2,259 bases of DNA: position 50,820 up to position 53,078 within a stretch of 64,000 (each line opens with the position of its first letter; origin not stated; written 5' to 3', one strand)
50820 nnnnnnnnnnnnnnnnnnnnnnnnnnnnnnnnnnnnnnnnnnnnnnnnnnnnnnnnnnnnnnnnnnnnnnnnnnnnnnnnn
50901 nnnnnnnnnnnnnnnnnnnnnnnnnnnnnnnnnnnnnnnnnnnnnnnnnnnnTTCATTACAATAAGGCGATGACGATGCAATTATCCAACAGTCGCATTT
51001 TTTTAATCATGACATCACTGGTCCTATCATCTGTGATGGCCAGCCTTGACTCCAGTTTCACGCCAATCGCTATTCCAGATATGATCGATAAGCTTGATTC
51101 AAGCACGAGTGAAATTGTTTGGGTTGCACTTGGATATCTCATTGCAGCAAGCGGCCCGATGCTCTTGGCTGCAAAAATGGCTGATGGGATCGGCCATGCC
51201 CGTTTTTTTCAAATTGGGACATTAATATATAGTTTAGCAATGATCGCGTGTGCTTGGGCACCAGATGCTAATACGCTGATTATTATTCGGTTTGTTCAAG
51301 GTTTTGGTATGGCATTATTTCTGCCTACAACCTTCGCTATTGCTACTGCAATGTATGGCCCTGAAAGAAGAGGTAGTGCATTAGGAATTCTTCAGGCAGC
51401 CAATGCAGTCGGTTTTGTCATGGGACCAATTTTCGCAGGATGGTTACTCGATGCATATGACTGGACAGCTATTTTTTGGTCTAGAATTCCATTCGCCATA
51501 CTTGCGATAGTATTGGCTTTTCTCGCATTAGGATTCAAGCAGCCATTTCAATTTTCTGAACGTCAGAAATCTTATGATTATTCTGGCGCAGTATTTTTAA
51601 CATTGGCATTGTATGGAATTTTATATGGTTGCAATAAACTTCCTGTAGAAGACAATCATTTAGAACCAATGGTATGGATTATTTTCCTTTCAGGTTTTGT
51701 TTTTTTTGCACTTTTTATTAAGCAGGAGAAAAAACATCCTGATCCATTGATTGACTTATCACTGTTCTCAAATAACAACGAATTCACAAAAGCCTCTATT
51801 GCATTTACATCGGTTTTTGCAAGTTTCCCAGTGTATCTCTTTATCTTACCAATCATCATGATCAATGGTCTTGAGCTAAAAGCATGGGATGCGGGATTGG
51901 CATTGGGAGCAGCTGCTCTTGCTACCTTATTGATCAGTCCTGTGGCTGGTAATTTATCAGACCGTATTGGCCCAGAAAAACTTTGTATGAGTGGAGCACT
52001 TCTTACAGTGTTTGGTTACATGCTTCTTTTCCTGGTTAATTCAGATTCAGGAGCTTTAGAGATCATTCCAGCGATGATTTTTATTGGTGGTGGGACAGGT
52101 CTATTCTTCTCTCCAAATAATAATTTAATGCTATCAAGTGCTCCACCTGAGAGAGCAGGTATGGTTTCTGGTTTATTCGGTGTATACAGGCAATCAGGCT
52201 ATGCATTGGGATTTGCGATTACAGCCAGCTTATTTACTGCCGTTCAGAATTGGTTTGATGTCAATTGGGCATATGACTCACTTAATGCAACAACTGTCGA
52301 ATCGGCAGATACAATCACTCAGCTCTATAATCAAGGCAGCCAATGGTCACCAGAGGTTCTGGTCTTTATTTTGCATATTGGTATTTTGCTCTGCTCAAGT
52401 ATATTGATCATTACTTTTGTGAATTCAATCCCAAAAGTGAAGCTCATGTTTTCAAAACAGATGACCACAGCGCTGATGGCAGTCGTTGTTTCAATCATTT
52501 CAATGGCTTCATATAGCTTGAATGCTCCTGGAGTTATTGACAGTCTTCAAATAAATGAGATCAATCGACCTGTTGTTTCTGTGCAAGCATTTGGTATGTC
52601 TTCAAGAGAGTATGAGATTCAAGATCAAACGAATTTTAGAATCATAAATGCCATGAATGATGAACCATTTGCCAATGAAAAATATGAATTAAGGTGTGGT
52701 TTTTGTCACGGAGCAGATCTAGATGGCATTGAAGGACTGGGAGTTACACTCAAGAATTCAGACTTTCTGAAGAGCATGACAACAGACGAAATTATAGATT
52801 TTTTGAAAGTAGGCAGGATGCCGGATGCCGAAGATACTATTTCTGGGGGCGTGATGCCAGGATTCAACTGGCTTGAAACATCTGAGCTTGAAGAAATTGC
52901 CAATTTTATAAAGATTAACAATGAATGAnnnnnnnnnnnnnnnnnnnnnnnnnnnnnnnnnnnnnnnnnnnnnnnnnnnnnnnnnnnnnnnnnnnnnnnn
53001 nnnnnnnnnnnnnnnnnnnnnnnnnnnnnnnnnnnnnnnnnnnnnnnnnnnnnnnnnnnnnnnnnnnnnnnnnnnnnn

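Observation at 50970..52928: MFS permease fused through an extra 15th helix to a periplasmic c-type cytochrome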

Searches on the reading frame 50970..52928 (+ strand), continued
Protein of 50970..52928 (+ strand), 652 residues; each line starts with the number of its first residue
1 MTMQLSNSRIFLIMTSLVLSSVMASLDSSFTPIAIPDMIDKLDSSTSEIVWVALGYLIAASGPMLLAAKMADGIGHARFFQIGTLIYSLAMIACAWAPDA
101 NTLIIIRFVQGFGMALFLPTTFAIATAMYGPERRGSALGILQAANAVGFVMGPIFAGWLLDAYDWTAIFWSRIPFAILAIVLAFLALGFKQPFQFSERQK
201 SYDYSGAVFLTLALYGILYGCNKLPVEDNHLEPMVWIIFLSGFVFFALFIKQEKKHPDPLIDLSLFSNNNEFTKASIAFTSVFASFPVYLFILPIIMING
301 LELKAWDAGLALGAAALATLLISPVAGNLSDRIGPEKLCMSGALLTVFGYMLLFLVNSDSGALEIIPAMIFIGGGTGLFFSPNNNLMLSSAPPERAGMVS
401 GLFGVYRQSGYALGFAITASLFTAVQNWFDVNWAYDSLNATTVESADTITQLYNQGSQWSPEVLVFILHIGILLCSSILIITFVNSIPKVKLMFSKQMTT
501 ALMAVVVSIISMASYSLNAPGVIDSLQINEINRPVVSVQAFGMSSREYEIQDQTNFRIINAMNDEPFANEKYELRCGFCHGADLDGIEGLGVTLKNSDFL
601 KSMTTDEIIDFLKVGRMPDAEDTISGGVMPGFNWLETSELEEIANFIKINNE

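Call 21: predict_structure(alignment_id=A1)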
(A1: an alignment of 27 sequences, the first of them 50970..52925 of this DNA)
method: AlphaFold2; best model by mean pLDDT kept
length: 652 residues; sequences in the alignment: 27
mean_pLDDT: 80.3   pTM: 0.75
mean pLDDT of the five models: 80.3, 79.2, 77.3, 76.9, 76.9
residues with pLDDT >= 90: 240; 70-90: 282; 50-70: 79; < 50: 51
segments of 3 or more residues with pLDDT < 50: 524-567, 589-591
pLDDT, mean of each block of 10 residues (from residue 1): 68 92 80 68 72 75 91 90 95 88 89 92 89 91 88 63 72 90 85 74 91 88 75 91 96 90 90 94 89 82 78 91 95 91 96 90 92 95 93 86 89 81 78 67 65 63 88 93 89 86 91 82 47 42 38 29 47 74 66 72 89 75 58 84 89 71
secondary structure, 60 per line:
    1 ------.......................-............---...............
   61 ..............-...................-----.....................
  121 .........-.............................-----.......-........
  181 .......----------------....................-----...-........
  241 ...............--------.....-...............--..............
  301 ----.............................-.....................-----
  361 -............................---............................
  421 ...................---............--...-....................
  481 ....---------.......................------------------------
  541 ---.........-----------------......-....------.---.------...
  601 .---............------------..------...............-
elements in order: H7-29 H31-42 H46-74 H76-94 H100-129 H131-159 H165-171 H173-187 H204-223 H233-255 H264-268 H270-284 H287-300 H305-333 H335-355 H362-389 H393-439 H443-454 H461-484 H494-516 H544-552 H570-575 H577-580 H598-601 H605-614 H637-651
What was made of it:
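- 52449..52520 (+): 15th transmembrane helix (residues 494-517). It follows a K/R-rich cytoplasmic loop and is followed by a conserved (A/V/T)PG. AF2 helix 494-516 with pLDDT 86-91 (call 21).
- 52521..52664 (+): flexible periplasmic tether (residues 518-565) containing the conserved motif (A/P)FG(M/W)xxR (window AFGMSSR, nt 52587-52607). pLDDT below 50 for residues 524-567 (call 21).
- On DHA2 (14-TMS drug:H+ antiporter-2) family of the MFS: The AF2 model has 14 helices before residue 485 (call 21).
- TM15 is modelled with pLDDT 86-91 (call 21).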

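Call 26: find_encoding_contigs(protein=P0113, flank=10000, max_places=1)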
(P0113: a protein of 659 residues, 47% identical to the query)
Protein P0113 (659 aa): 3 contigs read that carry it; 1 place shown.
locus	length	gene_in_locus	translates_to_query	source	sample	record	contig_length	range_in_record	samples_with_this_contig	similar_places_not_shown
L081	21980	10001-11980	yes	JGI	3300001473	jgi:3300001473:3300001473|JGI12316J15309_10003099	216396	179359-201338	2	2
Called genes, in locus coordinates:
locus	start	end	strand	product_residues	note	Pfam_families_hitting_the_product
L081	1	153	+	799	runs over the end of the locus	PF07715:Plug, PF00593:TonB_dep_Rec_b-barrel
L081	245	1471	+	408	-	PF00144:Beta-lactamase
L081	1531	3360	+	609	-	PF00664:ABC_membrane, PF00005:ABC_tran, PF02463:SMC_N (faint)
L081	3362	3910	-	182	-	PF04366:Ysc84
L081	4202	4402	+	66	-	PF04964:Flp_Fap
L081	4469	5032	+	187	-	-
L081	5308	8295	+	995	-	PF00384:Molybdopterin, PF01568:Molydop_binding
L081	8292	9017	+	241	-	PF02613:Nitrate_red_del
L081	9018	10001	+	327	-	PF12797:Fer4_2 (weak), PF12837:Fer4_6 (faint), PF13187:Fer4_9 (faint), PF13237:Fer4_10 (weak), PF13247:Fer4_11, PF12838:Fer4_7 (weak)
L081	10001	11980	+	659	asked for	PF07690:MFS_1, PF13442:Cytochrome_CBB3 (weak)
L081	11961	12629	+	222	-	PF12804:NTP_transf_3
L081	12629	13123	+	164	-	PF03205:MobB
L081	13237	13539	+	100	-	PF07045:DUF1330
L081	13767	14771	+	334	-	PF08240:ADH_N, PF00107:ADH_zinc_N, PF13602:ADH_zinc_N_2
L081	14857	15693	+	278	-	PF27832:Htd2, PF13452:FAS1_DH_region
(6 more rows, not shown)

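Call 27: find_encoding_contigs(protein=P0104, flank=10000, max_places=1)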
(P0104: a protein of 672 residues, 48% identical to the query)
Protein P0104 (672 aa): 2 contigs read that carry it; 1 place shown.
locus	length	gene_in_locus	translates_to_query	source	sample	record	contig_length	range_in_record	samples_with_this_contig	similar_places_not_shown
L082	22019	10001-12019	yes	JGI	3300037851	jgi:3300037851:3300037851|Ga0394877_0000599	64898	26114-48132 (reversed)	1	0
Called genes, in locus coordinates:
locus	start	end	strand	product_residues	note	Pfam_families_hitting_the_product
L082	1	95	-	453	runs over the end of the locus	PF00171:Aldedh, PF05893:LuxC (weak)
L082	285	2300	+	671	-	PF12228:DUF3604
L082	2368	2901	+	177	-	PF00293:NUDIX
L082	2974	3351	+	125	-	-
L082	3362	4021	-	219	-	-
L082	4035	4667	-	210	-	-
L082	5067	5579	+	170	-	PF03205:MobB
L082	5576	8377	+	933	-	PF00384:Molybdopterin, PF01568:Molydop_binding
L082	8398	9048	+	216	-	PF02613:Nitrate_red_del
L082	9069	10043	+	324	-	PF12797:Fer4_2 (faint), PF13187:Fer4_9 (faint), PF13237:Fer4_10 (weak), PF13247:Fer4_11, PF12838:Fer4_7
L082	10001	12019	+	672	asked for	PF00083:Sugar_tr (weak), PF07690:MFS_1, PF00034:Cytochrom_C, PF13442:Cytochrome_CBB3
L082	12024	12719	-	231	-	PF00702:Hydrolase, PF13419:HAD_2, PF13242:Hydrolase_like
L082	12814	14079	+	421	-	PF00155:Aminotran_1_2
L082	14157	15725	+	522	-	PF01435:Peptidase_M48, PF07719:TPR_2 (faint), PF13428:TPR_14 (faint), PF14559:TPR_19 (faint), PF23914:TPR_CcmH_CycH (faint), PF21033:RMD1-3 (faint)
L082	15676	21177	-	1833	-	PF01443:Viral_helicase1 (faint), PF01583:APS_kinase (faint), PF02463:SMC_N (faint), PF02492:cobW (faint), PF03193:RsgA_GTPase (faint), PF17755:UvrA_DNA-bind, PF00005:ABC_tran (weak), PF17760:UvrA_inter, +16 more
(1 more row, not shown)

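Call 34: search_protein_families(library=pfam, proteins=[L077:9345-10001:+, L079:9329-9988:+], max_evalue=10)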
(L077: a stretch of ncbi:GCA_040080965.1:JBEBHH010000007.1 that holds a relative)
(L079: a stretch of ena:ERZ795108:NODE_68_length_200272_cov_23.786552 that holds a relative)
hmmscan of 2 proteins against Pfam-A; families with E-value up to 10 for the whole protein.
L077:9345-10001:+ (219 aa): 0 families

L079:9329-9988:+ (220 aa): 1 family
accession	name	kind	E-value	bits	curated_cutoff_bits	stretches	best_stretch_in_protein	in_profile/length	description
PF13567.11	DUF4131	-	8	6.6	31.6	1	86-177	7-92/165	Domain of unknown function (DUF4131)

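Call 67: fold_search(model_id=the predicted structure, library=pdb)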
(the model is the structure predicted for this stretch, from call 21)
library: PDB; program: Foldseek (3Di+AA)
matches with E <= 10: 781; with E <= 0.001: 437
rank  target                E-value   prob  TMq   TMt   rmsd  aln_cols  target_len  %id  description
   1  8zal_J                2.4e-17  1.00  0.62  0.80   5.6       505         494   20  EmrAB-TolC MFS-type tripartite multidrug efflux pump EA (released 2025-04-30)
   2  7y58_A                3.5e-17  1.00  0.63  0.78   5.2       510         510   22  CryoEM structure of QacA (D411N), an antibacterial efflux transporter from Staphylococcus aureus (released 2023-07-12)
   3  8pnl_A                2.1e-15  1.00  0.59  0.77   4.9       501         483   20  Outward-open conformation of a Major Facilitator Superfamily (MFS) transporter MHAS2168, a homologue of Rv1410 from M. (released 2023-10-18)
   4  8x6x_A                3.3e-15  1.00  0.59  0.80   4.5       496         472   23  Structure of the multidrug efflux pump EfpA from M. tuberculosis complexed with lipids (released 2024-11-27)
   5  8pnl_C                4.7e-15  1.00  0.58  0.75   5.0       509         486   19  Outward-open conformation of a Major Facilitator Superfamily (MFS) transporter MHAS2168, a homologue of Rv1410 from M. (released 2023-10-18)
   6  8ufd_A                4.9e-15  1.00  0.61  0.82   4.5       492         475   22  Multidrug efflux pump MtEfpA bound with inhibitor BRD8000.3 (released 2024-09-11)
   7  8ufe                  5.5e-15  1.00  0.61  0.82   4.1       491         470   22  Multidrug efflux pump EfpA from mycobacterium smegmatis (released 2024-09-11)
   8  9bii_A                6.9e-15  1.00  0.60  0.81   4.4       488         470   22  Mycobacterium tuberculosis EFPA antiparallel dimer (released 2025-02-05)
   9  7d5q_B                2.1e-12  1.00  0.50  0.75   5.9       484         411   19  Structure of NorC transporter (K398A mutant) in an outward-open conformation in complex with a single-chain Indian cam (released 2021-06-09)
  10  7d5q_A                4.9e-12  1.00  0.50  0.77   5.4       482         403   18  Structure of NorC transporter (K398A mutant) in an outward-open conformation in complex with a single-chain Indian cam (released 2021-06-09)
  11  7d5p_B                2.0e-11  1.00  0.51  0.77   5.1       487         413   19  Structure of NorC transporter in an outward-open conformation in complex with a single-chain Indian camelid antibody (released 2021-06-09)
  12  7d5p_A                2.3e-11  1.00  0.51  0.78   5.1       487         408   19  Structure of NorC transporter in an outward-open conformation in complex with a single-chain Indian camelid antibody (released 2021-06-09)
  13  9okf                  4.7e-09  1.00  0.48  0.63  13.9       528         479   13  Cryo-EM structure of human SV2A in the apo state (released 2025-12-10)
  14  9okg                  5.8e-09  1.00  0.47  0.63  13.3       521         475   13  Cryo-EM structure of human SV2A in complex with levetiracetam (released 2025-12-10)
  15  6oom                  9.3e-09  1.00  0.49  0.77   5.8       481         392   13  PROTEIN A (released 2019-09-04)
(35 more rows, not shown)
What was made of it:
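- On DHA2 (14-TMS drug:H+ antiporter-2) family of the MFS: Foldseek TM-scores normalised to target: EmrB 0.80, QacA 0.78, EfpA 0.80-0.82 (call 67).
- Checked: The AF2 model (pLDDT 80) has 14 helices, and Foldseek superposes it on the 14-TM structures EmrB, QacA and EfpA with TM-score 0.78-0.82 (calls 21, 67).
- The fold matches EmrB, QacA and EfpA (call 67).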

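Call 76: search_solved_structures(query=A3, max_evalue=10)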
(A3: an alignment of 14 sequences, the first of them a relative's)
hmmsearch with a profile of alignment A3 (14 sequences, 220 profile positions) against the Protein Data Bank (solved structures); distinct sequences matched with E-value up to 10: 2.
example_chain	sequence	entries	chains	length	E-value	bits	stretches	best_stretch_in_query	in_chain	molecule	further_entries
7unh_A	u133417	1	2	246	0.06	16.1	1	163-210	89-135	SP2 designed chlorophyll dimer protein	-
7uni_A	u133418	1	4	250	0.061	16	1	163-210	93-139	SP2-ZnPPaM designed chlorophyll dimer protein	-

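Call 77: search_protein_families(library=ncbifam, proteins=[L077:9345-10001:+], max_evalue=1)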
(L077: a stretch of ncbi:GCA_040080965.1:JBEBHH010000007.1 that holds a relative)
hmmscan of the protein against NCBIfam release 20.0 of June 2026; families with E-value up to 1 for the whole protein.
L077:9345-10001:+ (219 aa): 0 families

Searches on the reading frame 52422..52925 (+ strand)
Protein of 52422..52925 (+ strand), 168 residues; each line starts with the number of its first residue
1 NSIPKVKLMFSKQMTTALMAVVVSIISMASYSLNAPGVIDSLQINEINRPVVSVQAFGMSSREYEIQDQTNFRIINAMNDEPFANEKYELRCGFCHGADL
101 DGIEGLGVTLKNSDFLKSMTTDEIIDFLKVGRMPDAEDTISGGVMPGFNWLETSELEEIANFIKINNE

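Call 58: search_protein_representatives(protein=window:52422-52925:+)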
Query: 168 residues. Proteins with E-value up to 0.001 (for the whole library): 422; up to 1e-10: 80; up to 1e-30: 5. The best 150 are listed.
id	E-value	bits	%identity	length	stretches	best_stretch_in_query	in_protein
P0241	1.3e-47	178.0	50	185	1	1-167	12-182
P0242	3.3e-42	160.4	50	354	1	1-164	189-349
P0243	5.6e-38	146.7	62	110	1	59-168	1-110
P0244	1.0e-37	145.9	92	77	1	94-168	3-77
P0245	3.4e-37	144.2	47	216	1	1-165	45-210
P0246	3.7e-28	114.8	40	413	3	88-162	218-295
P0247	4.5e-28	114.5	73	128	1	1-78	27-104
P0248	9.2e-27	110.3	46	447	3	84-142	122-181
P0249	8.3e-26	107.2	46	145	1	49-166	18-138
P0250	2.5e-25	105.6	33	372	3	58-147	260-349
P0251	3.8e-22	95.3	93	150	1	1-57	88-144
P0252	2.8e-21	92.5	33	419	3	77-165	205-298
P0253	3.9e-21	92.0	34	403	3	87-167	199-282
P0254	4.2e-21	91.9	37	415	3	84-147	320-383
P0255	5.6e-20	88.2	38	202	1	19-164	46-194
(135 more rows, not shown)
